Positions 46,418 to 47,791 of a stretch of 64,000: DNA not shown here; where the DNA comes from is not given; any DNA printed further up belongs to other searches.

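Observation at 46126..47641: Signal-peptide-bearing PARG-like macrodomain protein with a basic NLS-like patch, behind an A+T-rich spacer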

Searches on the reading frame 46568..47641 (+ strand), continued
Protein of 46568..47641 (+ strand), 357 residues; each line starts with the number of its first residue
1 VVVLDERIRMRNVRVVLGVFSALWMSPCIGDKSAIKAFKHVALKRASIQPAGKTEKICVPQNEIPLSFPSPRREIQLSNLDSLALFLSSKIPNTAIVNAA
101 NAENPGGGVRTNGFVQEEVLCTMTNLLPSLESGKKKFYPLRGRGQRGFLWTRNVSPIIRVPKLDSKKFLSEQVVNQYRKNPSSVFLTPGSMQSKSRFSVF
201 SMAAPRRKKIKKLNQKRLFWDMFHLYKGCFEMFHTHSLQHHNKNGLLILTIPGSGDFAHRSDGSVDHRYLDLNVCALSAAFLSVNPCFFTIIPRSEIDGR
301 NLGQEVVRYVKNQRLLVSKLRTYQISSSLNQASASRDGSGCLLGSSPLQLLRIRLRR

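Call 47: predict_structure(alignment_id=A5)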
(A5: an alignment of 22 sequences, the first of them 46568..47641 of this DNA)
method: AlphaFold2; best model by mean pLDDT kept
length: 357 residues; sequences in the alignment: 22
mean_pLDDT: 83.0   pTM: 0.80
mean pLDDT of the five models: 83.0, 81.8, 80.8, 77.6, 77.1
residues with pLDDT >= 90: 191; 70-90: 101; 50-70: 20; < 50: 45
segments of 3 or more residues with pLDDT < 50: 1-29, 338-352
pLDDT, mean of each block of 10 residues (from residue 1): 44 44 40 76 74 92 87 91 92 95 91 82 93 92 87 91 82 88 86 91 96 95 97 94 91 93 96 98 95 92 96 95 76 50 44 49
secondary structure, 60 per line:
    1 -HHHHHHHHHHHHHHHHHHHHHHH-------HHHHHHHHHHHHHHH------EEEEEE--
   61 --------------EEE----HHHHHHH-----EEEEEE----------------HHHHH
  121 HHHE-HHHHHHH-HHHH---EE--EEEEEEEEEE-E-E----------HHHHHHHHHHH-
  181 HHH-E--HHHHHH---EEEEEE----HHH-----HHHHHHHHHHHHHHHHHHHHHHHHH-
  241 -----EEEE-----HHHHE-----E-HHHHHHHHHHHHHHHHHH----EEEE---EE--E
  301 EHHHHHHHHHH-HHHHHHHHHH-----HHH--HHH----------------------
elements in order: H2-24 H32-46 E53-58 E75-77 H82-88 E94-99 H116-123 H126-132 H134-137 E145-154 H169-179 H188-193 E197-202 H215-239 E246-249 H255-258 H267-284 E289-292 H302-311 H313-322

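Call 49: fold_search(model_id=the predicted structure, library=pdb)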
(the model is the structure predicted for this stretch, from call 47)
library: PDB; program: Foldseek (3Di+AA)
matches with E <= 10: 572; with E <= 0.001: 40
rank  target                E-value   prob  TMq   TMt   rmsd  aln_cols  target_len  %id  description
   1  3sih                  1.9e-09  1.00  0.48  0.60   5.8       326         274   12  The X-ray crystal structure of poly(ADP-ribose) glycohydrolase (PARG) from Thermomonospora curvata (released 2011-08-24)
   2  3sig                  1.1e-08  1.00  0.48  0.62   5.8       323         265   12  The X-ray crystal structure of poly(ADP-ribose) glycohydrolase (PARG) bound to ADP-ribose from Thermomonospora curvata (released 2011-08-24)
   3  3sij                  1.2e-08  1.00  0.46  0.60  11.6       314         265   13  The X-ray crystal structure of poly(ADP-ribose) glycohydrolase E115A mutant from Thermomonospora curvata (released 2011-08-24)
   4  5zdc_F                3.4e-07  1.00  0.46  0.62  11.3       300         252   14  Crystal structure of poly(ADP-ribose) glycohydrolase (PARG) from Deinococcus radiodurans in complex with ADP-ribose (P (released 2019-02-27)
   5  5zdc_D                7.2e-07  1.00  0.45  0.60   6.2       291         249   14  Crystal structure of poly(ADP-ribose) glycohydrolase (PARG) from Deinococcus radiodurans in complex with ADP-ribose (P (released 2019-02-27)
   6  5zdb_A                1.0e-06  1.00  0.45  0.61  11.2       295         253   14  Crystal structure of poly(ADP-ribose) glycohydrolase (PARG) from Deinococcus radiodurans in complex with ADP-ribose (P (released 2019-02-27)
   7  5zdb_B                1.1e-06  1.00  0.45  0.61  11.3       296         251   14  Crystal structure of poly(ADP-ribose) glycohydrolase (PARG) from Deinococcus radiodurans in complex with ADP-ribose (P (released 2019-02-27)
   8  5zdg                  1.3e-06  1.00  0.45  0.62   6.0       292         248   15  Crystal structure of poly(ADP-ribose) glycohydrolase (PARG) T267R mutant from Deinococcus radiodurans in complex with AD (released 2019-02-27)
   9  5zdc_L                1.9e-06  1.00  0.42  0.58  11.6       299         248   14  Crystal structure of poly(ADP-ribose) glycohydrolase (PARG) from Deinococcus radiodurans in complex with ADP-ribose (P (released 2019-02-27)
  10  4epq                  3.4e-06  1.00  0.39  0.33   8.7       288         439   13  canonical poly(ADP-ribose) glycohydrolase RBPI inhibitor complex from Tetrahymena thermophila (released 2012-06-13)
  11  4epp_A                1.3e-05  1.00  0.38  0.32   8.5       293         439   14  Canonical poly(ADP-ribose) glycohydrolase from Tetrahymena thermophila. (released 2012-06-20)
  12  4l2h                  4.9e-05  1.00  0.38  0.32   8.4       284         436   13  Structure of a catalytically inactive PARG in complex with a poly-ADP-ribose fragment (released 2013-07-24)
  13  6hmk                  7.4e-05  1.00  0.49  0.36   8.0       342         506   12  POLYADPRIBOSYL GLYCOHYDROLASE IN COMPLEX WITH PDD00016690 (released 2018-11-14)
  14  4fc2_B                7.4e-05  1.00  0.45  0.34   9.3       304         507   10  Crystal structure of mouse poly(ADP-ribose) glycohydrolase (PARG) catalytic domain (released 2012-06-06)
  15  4fc2_A                1.0e-04  1.00  0.45  0.34   6.7       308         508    9  Crystal structure of mouse poly(ADP-ribose) glycohydrolase (PARG) catalytic domain (released 2012-06-06)
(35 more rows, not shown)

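Call 54: find_encoding_contigs(protein=P0022, flank=10000, max_places=3)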
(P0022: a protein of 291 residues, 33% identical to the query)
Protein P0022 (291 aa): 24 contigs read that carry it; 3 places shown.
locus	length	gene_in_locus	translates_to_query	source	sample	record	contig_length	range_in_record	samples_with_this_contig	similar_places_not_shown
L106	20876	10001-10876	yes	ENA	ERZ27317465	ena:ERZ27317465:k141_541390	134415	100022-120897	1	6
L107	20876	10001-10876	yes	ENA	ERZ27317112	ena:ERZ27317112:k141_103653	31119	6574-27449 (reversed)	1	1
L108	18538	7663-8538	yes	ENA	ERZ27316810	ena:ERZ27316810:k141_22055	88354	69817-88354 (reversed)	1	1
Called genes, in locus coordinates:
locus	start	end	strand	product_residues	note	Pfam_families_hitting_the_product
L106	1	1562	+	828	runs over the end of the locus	-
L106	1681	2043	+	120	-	-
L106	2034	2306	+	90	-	-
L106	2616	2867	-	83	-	-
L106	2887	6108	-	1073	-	-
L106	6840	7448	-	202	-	-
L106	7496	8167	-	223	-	-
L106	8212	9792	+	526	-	-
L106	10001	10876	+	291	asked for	PF10021:PARG_cat_microb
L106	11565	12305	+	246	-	-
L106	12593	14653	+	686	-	-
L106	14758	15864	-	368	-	-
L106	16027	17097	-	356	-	-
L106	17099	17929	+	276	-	-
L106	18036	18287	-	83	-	-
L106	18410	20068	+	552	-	-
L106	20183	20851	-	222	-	PF01191:RNA_pol_Rpb5_C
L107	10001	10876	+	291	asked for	PF10021:PARG_cat_microb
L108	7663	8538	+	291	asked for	PF10021:PARG_cat_microb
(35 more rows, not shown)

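Call 55: find_encoding_contigs(protein=P0008, flank=10000, max_places=3)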
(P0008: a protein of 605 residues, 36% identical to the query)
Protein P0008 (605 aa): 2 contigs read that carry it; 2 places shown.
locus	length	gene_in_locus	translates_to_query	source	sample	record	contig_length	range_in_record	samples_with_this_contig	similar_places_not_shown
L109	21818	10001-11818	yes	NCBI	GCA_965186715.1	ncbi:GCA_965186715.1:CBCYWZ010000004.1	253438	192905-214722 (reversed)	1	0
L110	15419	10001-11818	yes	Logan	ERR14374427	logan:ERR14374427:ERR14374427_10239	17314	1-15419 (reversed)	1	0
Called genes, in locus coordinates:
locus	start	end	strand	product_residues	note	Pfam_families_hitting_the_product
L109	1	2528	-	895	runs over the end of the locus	PF01411:tRNA-synt_2c, PF07973:tRNA_SAD, PF02272:DHHA1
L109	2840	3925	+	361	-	PF02275:CBAH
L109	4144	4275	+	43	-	PF00444:Ribosomal_L36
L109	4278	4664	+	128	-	PF01192:RNA_pol_Rpb6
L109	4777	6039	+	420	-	PF07498:Rho_N, PF07497:Rho_RNA_bind, PF00006:ATP-synt_ab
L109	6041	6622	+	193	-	PF02527:GidB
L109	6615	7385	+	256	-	PF00142:Fer4_NifH (weak), PF01656:CbiA, PF02374:ArsA_ATPase (weak), PF06564:CBP_BcsQ, PF09140:MipZ, PF10609:ParA, PF13614:AAA_31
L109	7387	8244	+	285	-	PF02195:ParB_N, PF17762:HTH_ParB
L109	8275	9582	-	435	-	PF03237:Terminase_6N, PF17289:Terminase_6C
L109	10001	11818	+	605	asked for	PF10021:PARG_cat_microb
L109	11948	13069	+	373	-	PF01546:Peptidase_M20, PF07687:M20_dimer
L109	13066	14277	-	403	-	PF01612:DNA_pol_A_exo1, PF00570:HRDC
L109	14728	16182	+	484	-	-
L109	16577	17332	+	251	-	-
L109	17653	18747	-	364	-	-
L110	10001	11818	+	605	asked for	PF10021:PARG_cat_microb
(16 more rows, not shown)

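Call 62: search_solved_structures(query=A3, max_evalue=0.01, show_alignments=2)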
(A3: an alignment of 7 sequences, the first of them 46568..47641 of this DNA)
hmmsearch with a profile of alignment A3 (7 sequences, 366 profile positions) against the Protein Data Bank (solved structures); distinct sequences matched with E-value up to 0.01: 8.
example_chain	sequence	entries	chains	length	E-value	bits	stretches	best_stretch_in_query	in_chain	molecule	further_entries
3sig_A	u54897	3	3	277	1.2e-13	54.4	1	74-127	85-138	poly(ADP-ribose) glycohydrolase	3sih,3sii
5zde_C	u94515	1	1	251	1.3e-12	51.1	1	66-135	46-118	Poly ADP-ribose glycohydrolase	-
5zdf_A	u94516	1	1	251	1.3e-12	51.1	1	66-135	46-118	Poly ADP-ribose glycohydrolase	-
5zdg_C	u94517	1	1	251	1.3e-12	51.1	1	66-135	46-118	Poly APD-ribose glycohydrolase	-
5zdd_A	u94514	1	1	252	1.3e-12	51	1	66-135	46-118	Poly ADP-ribose glycohydrolase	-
5zdb_A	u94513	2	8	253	1.3e-12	51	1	66-135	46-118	Poly ADP-ribose glycohydrolase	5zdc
5zda_A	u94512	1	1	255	1.3e-12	51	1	66-135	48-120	poly ADP-ribose glycohydrolase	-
3sij_A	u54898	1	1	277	3.1e-12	49.8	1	74-127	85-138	poly(ADP-ribose) glycohydrolase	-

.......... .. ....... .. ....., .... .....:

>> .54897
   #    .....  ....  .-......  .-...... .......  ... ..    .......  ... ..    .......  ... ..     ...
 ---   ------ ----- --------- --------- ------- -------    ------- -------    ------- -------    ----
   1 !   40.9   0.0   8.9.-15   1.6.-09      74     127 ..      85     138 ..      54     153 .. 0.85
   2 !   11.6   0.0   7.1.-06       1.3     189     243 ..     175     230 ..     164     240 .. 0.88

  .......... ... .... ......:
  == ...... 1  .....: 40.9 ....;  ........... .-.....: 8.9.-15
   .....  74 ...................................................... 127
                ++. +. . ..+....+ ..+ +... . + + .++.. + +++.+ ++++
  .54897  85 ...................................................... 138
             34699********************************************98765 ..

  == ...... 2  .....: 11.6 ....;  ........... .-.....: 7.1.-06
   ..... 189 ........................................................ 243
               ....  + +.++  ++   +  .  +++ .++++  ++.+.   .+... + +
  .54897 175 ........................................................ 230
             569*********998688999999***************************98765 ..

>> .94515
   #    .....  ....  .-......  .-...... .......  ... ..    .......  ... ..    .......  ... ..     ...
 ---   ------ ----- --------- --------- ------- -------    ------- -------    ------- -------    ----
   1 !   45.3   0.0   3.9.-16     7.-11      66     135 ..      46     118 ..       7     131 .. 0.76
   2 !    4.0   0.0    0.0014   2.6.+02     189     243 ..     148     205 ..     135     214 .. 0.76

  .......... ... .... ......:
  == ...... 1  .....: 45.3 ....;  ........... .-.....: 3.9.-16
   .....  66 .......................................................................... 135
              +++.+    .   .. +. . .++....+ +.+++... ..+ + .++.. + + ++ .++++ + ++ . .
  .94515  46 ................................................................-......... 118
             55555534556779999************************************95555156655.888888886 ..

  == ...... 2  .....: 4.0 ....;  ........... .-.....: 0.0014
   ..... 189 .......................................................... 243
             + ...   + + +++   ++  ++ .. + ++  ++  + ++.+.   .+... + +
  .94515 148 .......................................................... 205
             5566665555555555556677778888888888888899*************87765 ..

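Call 67: search_protein_families(library=padloc, proteins=[window:46568-47641:+], max_evalue=0.01)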
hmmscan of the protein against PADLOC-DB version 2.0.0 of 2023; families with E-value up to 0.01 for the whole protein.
window:46568-47641:+ (357 aa): 0 families

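Call 68: search_protein_families(library=phrogs, proteins=[window:46568-47641:+], max_evalue=0.01)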
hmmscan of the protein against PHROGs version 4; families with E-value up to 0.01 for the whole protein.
window:46568-47641:+ (357 aa): 0 families

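Call 69: find_homologous_proteins(query=A4, max_evalue=1e-8)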
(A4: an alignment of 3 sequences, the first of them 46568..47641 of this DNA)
Query A4 (3 sequences) (357 aa, profile of the alignment): 4 proteins with E <= 1e-8 among 8000 candidates.
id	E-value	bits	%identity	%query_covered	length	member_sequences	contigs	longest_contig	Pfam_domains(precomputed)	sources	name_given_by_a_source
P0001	1.0e-188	645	100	100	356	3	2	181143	PF10021.16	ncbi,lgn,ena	-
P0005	3.6e-186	637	44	91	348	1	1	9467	PF10021.16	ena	-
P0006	3.1e-183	627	42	90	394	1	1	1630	PF10021.16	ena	-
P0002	1.3e-17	82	33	53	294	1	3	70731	PF10021.16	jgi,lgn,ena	-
